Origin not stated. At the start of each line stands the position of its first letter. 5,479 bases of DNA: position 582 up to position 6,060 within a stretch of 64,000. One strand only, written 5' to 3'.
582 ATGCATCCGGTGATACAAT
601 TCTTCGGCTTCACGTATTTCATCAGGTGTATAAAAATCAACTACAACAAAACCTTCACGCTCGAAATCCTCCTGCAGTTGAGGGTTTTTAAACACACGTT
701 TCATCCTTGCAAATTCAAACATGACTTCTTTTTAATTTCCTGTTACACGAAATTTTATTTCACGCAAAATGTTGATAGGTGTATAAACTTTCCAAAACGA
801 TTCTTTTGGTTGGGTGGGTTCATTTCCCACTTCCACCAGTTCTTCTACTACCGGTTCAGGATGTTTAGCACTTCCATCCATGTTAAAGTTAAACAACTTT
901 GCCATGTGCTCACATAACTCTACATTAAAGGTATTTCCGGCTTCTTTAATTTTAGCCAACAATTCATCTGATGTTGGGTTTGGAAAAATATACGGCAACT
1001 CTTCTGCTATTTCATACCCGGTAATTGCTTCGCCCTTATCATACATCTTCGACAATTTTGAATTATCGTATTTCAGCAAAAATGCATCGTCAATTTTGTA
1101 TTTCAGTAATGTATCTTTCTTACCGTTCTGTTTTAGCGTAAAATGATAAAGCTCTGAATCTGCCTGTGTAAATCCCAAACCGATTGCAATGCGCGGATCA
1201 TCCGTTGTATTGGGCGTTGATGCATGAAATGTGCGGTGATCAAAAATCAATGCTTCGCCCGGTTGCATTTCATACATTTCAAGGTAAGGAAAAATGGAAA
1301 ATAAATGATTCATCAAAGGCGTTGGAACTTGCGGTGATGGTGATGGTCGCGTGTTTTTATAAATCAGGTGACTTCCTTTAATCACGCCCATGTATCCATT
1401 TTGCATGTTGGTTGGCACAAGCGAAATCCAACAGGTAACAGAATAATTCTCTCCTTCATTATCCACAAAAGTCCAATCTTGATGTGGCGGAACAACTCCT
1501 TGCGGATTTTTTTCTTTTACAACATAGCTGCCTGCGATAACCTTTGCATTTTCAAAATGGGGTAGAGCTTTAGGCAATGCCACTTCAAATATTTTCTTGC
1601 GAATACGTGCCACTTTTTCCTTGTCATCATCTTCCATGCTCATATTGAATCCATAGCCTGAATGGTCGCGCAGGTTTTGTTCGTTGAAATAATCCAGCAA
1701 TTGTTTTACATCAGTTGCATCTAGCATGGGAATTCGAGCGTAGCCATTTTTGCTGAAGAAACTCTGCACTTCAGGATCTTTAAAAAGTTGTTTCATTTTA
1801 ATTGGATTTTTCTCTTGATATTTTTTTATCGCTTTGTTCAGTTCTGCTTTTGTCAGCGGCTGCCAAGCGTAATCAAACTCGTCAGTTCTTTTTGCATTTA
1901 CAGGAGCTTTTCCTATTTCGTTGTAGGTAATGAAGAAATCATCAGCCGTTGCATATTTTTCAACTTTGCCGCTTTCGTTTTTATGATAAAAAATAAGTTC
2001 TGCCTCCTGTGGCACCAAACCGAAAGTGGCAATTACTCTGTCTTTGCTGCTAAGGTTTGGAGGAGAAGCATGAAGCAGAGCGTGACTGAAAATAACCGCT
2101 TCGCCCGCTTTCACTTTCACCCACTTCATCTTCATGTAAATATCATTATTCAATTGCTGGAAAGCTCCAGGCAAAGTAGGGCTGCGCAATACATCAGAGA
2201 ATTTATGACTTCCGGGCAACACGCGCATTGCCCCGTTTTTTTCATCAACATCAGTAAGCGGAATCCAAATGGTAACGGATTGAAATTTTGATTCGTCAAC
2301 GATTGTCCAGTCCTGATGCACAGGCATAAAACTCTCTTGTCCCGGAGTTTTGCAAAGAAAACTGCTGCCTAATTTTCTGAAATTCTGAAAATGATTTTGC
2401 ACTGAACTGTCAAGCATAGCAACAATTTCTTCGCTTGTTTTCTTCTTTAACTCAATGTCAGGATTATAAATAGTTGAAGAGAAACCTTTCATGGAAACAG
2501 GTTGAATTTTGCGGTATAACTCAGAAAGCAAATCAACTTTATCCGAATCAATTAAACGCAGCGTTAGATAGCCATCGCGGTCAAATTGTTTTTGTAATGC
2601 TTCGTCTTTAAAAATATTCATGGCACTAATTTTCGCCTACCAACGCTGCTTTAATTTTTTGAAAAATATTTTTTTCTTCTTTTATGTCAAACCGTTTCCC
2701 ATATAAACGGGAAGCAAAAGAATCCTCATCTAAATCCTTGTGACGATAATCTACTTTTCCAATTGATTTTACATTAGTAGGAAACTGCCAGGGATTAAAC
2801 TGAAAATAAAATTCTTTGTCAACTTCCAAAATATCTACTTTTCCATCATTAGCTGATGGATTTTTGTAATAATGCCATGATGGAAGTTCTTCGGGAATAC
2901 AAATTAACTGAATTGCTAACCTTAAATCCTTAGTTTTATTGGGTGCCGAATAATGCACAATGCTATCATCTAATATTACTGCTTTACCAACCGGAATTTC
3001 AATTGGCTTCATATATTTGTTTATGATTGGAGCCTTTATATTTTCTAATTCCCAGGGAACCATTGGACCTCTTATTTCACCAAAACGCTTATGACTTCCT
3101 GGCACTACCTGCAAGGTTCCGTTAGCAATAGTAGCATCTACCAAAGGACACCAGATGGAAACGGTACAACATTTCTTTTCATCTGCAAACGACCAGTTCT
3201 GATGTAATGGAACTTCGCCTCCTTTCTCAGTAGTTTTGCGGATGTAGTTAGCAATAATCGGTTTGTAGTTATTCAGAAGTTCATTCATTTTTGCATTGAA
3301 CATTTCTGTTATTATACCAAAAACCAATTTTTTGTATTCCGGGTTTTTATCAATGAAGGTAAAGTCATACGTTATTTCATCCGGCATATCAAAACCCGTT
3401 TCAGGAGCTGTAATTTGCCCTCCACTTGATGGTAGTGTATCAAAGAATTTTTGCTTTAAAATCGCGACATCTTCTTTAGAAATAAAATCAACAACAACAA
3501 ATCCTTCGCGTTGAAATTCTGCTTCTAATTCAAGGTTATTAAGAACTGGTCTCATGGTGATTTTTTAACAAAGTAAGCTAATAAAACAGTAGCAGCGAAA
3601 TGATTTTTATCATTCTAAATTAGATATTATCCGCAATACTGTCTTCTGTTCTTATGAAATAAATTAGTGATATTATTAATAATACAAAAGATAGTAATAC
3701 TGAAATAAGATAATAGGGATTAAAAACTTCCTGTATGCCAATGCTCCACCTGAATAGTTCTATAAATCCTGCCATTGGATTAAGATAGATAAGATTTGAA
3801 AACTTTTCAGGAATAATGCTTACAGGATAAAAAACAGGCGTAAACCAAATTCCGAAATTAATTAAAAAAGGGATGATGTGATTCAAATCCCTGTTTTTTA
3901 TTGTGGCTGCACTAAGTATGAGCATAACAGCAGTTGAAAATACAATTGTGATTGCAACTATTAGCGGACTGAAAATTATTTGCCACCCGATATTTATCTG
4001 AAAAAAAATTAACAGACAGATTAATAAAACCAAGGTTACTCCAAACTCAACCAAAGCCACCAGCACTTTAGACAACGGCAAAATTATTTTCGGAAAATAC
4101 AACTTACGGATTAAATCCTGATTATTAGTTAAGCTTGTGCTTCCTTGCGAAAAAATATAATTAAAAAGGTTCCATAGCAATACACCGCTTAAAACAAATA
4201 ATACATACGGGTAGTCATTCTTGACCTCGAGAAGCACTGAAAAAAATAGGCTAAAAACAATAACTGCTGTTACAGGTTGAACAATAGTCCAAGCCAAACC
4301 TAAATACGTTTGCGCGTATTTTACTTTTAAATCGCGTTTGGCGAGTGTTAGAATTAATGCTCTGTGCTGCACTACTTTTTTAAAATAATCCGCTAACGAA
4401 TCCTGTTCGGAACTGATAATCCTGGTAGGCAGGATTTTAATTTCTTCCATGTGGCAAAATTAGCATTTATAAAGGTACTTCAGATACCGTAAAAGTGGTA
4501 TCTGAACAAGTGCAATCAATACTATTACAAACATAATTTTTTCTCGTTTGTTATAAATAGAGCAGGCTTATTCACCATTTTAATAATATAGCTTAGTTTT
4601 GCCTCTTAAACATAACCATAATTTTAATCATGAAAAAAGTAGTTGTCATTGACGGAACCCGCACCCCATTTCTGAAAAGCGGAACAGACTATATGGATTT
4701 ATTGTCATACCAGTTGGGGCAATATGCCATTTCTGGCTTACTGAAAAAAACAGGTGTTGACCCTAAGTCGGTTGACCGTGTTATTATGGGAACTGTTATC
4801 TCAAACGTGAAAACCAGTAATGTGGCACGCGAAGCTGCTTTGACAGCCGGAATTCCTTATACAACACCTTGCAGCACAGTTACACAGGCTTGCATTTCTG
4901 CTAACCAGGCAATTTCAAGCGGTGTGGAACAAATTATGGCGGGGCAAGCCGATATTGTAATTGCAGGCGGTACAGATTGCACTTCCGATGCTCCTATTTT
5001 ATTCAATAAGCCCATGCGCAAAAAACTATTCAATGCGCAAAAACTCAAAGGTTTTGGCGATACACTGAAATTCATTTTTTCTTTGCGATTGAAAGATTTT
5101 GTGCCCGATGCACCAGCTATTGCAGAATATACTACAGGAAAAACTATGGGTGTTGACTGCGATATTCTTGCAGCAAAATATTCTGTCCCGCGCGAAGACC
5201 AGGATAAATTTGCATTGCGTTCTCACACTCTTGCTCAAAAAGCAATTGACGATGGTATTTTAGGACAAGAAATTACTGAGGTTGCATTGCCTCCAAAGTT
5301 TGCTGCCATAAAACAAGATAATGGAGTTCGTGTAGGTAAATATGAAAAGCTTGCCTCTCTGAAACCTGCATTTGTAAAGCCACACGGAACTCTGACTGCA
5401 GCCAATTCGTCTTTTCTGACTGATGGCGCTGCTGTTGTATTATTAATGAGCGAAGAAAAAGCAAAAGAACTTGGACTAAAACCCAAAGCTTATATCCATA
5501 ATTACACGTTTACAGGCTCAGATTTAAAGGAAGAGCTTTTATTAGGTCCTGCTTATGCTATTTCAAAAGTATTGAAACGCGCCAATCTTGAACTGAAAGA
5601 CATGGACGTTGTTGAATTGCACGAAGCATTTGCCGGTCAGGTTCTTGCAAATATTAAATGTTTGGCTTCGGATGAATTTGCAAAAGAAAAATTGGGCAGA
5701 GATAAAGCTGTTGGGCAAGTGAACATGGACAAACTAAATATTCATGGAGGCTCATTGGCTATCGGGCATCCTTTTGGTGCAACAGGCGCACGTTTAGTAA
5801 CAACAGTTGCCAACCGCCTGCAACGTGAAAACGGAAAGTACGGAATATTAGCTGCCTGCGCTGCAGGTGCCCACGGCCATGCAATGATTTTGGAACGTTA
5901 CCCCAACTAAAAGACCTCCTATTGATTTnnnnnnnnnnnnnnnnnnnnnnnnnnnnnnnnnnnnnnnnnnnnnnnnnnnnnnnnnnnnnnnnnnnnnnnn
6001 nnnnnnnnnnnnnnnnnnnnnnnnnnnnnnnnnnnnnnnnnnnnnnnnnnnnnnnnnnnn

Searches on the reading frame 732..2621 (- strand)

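Call 100: search_protein_families(library=pfam, proteins=[window:732-2621:-], max_evalue=0.00001)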
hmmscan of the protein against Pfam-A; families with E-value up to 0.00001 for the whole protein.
window:732-2621:- (629 aa): 3 families
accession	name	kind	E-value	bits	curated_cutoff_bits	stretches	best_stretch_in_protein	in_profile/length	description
PF05721.19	PhyH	-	1.5e-44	153.2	22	2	77-195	86-211/213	Phytanoyl-CoA dioxygenase (PhyH)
PF13759.12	2OG-FeII_Oxy_5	-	8.8e-07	29.7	27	0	160-200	60-100/101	Putative 2OG-Fe(II) oxygenase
PF13640.12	2OG-FeII_Oxy_3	-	1.3e-06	29.7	27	0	94-199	7-94/98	2OG-Fe(II) oxygenase superfamily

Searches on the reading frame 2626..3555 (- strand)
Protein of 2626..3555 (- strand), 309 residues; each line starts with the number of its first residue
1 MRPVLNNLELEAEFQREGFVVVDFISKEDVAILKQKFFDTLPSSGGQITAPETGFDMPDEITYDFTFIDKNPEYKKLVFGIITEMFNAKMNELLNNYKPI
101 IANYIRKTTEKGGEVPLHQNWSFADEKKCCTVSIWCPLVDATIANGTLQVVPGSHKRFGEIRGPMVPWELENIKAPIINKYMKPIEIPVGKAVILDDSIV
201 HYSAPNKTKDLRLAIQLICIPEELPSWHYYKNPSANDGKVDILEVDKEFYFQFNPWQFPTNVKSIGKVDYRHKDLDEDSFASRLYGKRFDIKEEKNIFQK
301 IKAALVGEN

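Call 100: search_protein_families(library=pfam, proteins=[window:2626-3555:-], max_evalue=0.00001)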
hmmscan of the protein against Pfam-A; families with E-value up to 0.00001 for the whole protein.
window:2626-3555:- (309 aa): 1 family
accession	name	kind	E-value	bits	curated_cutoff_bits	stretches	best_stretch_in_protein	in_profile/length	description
PF05721.19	PhyH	-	3e-17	64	22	1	85-213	70-212/213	Phytanoyl-CoA dioxygenase (PhyH)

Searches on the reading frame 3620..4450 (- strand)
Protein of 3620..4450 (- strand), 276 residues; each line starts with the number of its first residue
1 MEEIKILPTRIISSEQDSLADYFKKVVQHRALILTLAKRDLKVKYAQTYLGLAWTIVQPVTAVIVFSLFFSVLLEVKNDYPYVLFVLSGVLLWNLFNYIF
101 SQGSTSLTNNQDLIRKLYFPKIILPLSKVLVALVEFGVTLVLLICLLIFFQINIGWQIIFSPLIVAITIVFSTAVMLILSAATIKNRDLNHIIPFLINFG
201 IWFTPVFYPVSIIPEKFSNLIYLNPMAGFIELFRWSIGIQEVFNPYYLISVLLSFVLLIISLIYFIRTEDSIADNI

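Call 100: search_protein_families(library=pfam, proteins=[window:3620-4450:-], max_evalue=0.00001)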
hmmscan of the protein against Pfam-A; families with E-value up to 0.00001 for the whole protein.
window:3620-4450:- (276 aa): 1 family
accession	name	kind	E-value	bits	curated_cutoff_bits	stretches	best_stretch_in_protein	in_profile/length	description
PF01061.29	ABC2_membrane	-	1.1e-16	61.5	26.9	1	33-236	3-209/211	ABC-2 type transporter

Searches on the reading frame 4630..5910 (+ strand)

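Call 100: search_protein_families(library=pfam, proteins=[window:4630-5910:+], max_evalue=0.00001)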
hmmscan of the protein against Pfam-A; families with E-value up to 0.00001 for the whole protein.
window:4630-5910:+ (426 aa): 2 families
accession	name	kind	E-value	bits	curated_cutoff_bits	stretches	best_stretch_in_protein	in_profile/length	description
PF00108.29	Thiolase_N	-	7.9e-67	225.8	26.4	1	4-276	1-260/260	Thiolase, N-terminal domain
PF02803.24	Thiolase_C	-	1.8e-41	141.1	27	1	283-423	1-123/123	Thiolase, C-terminal domain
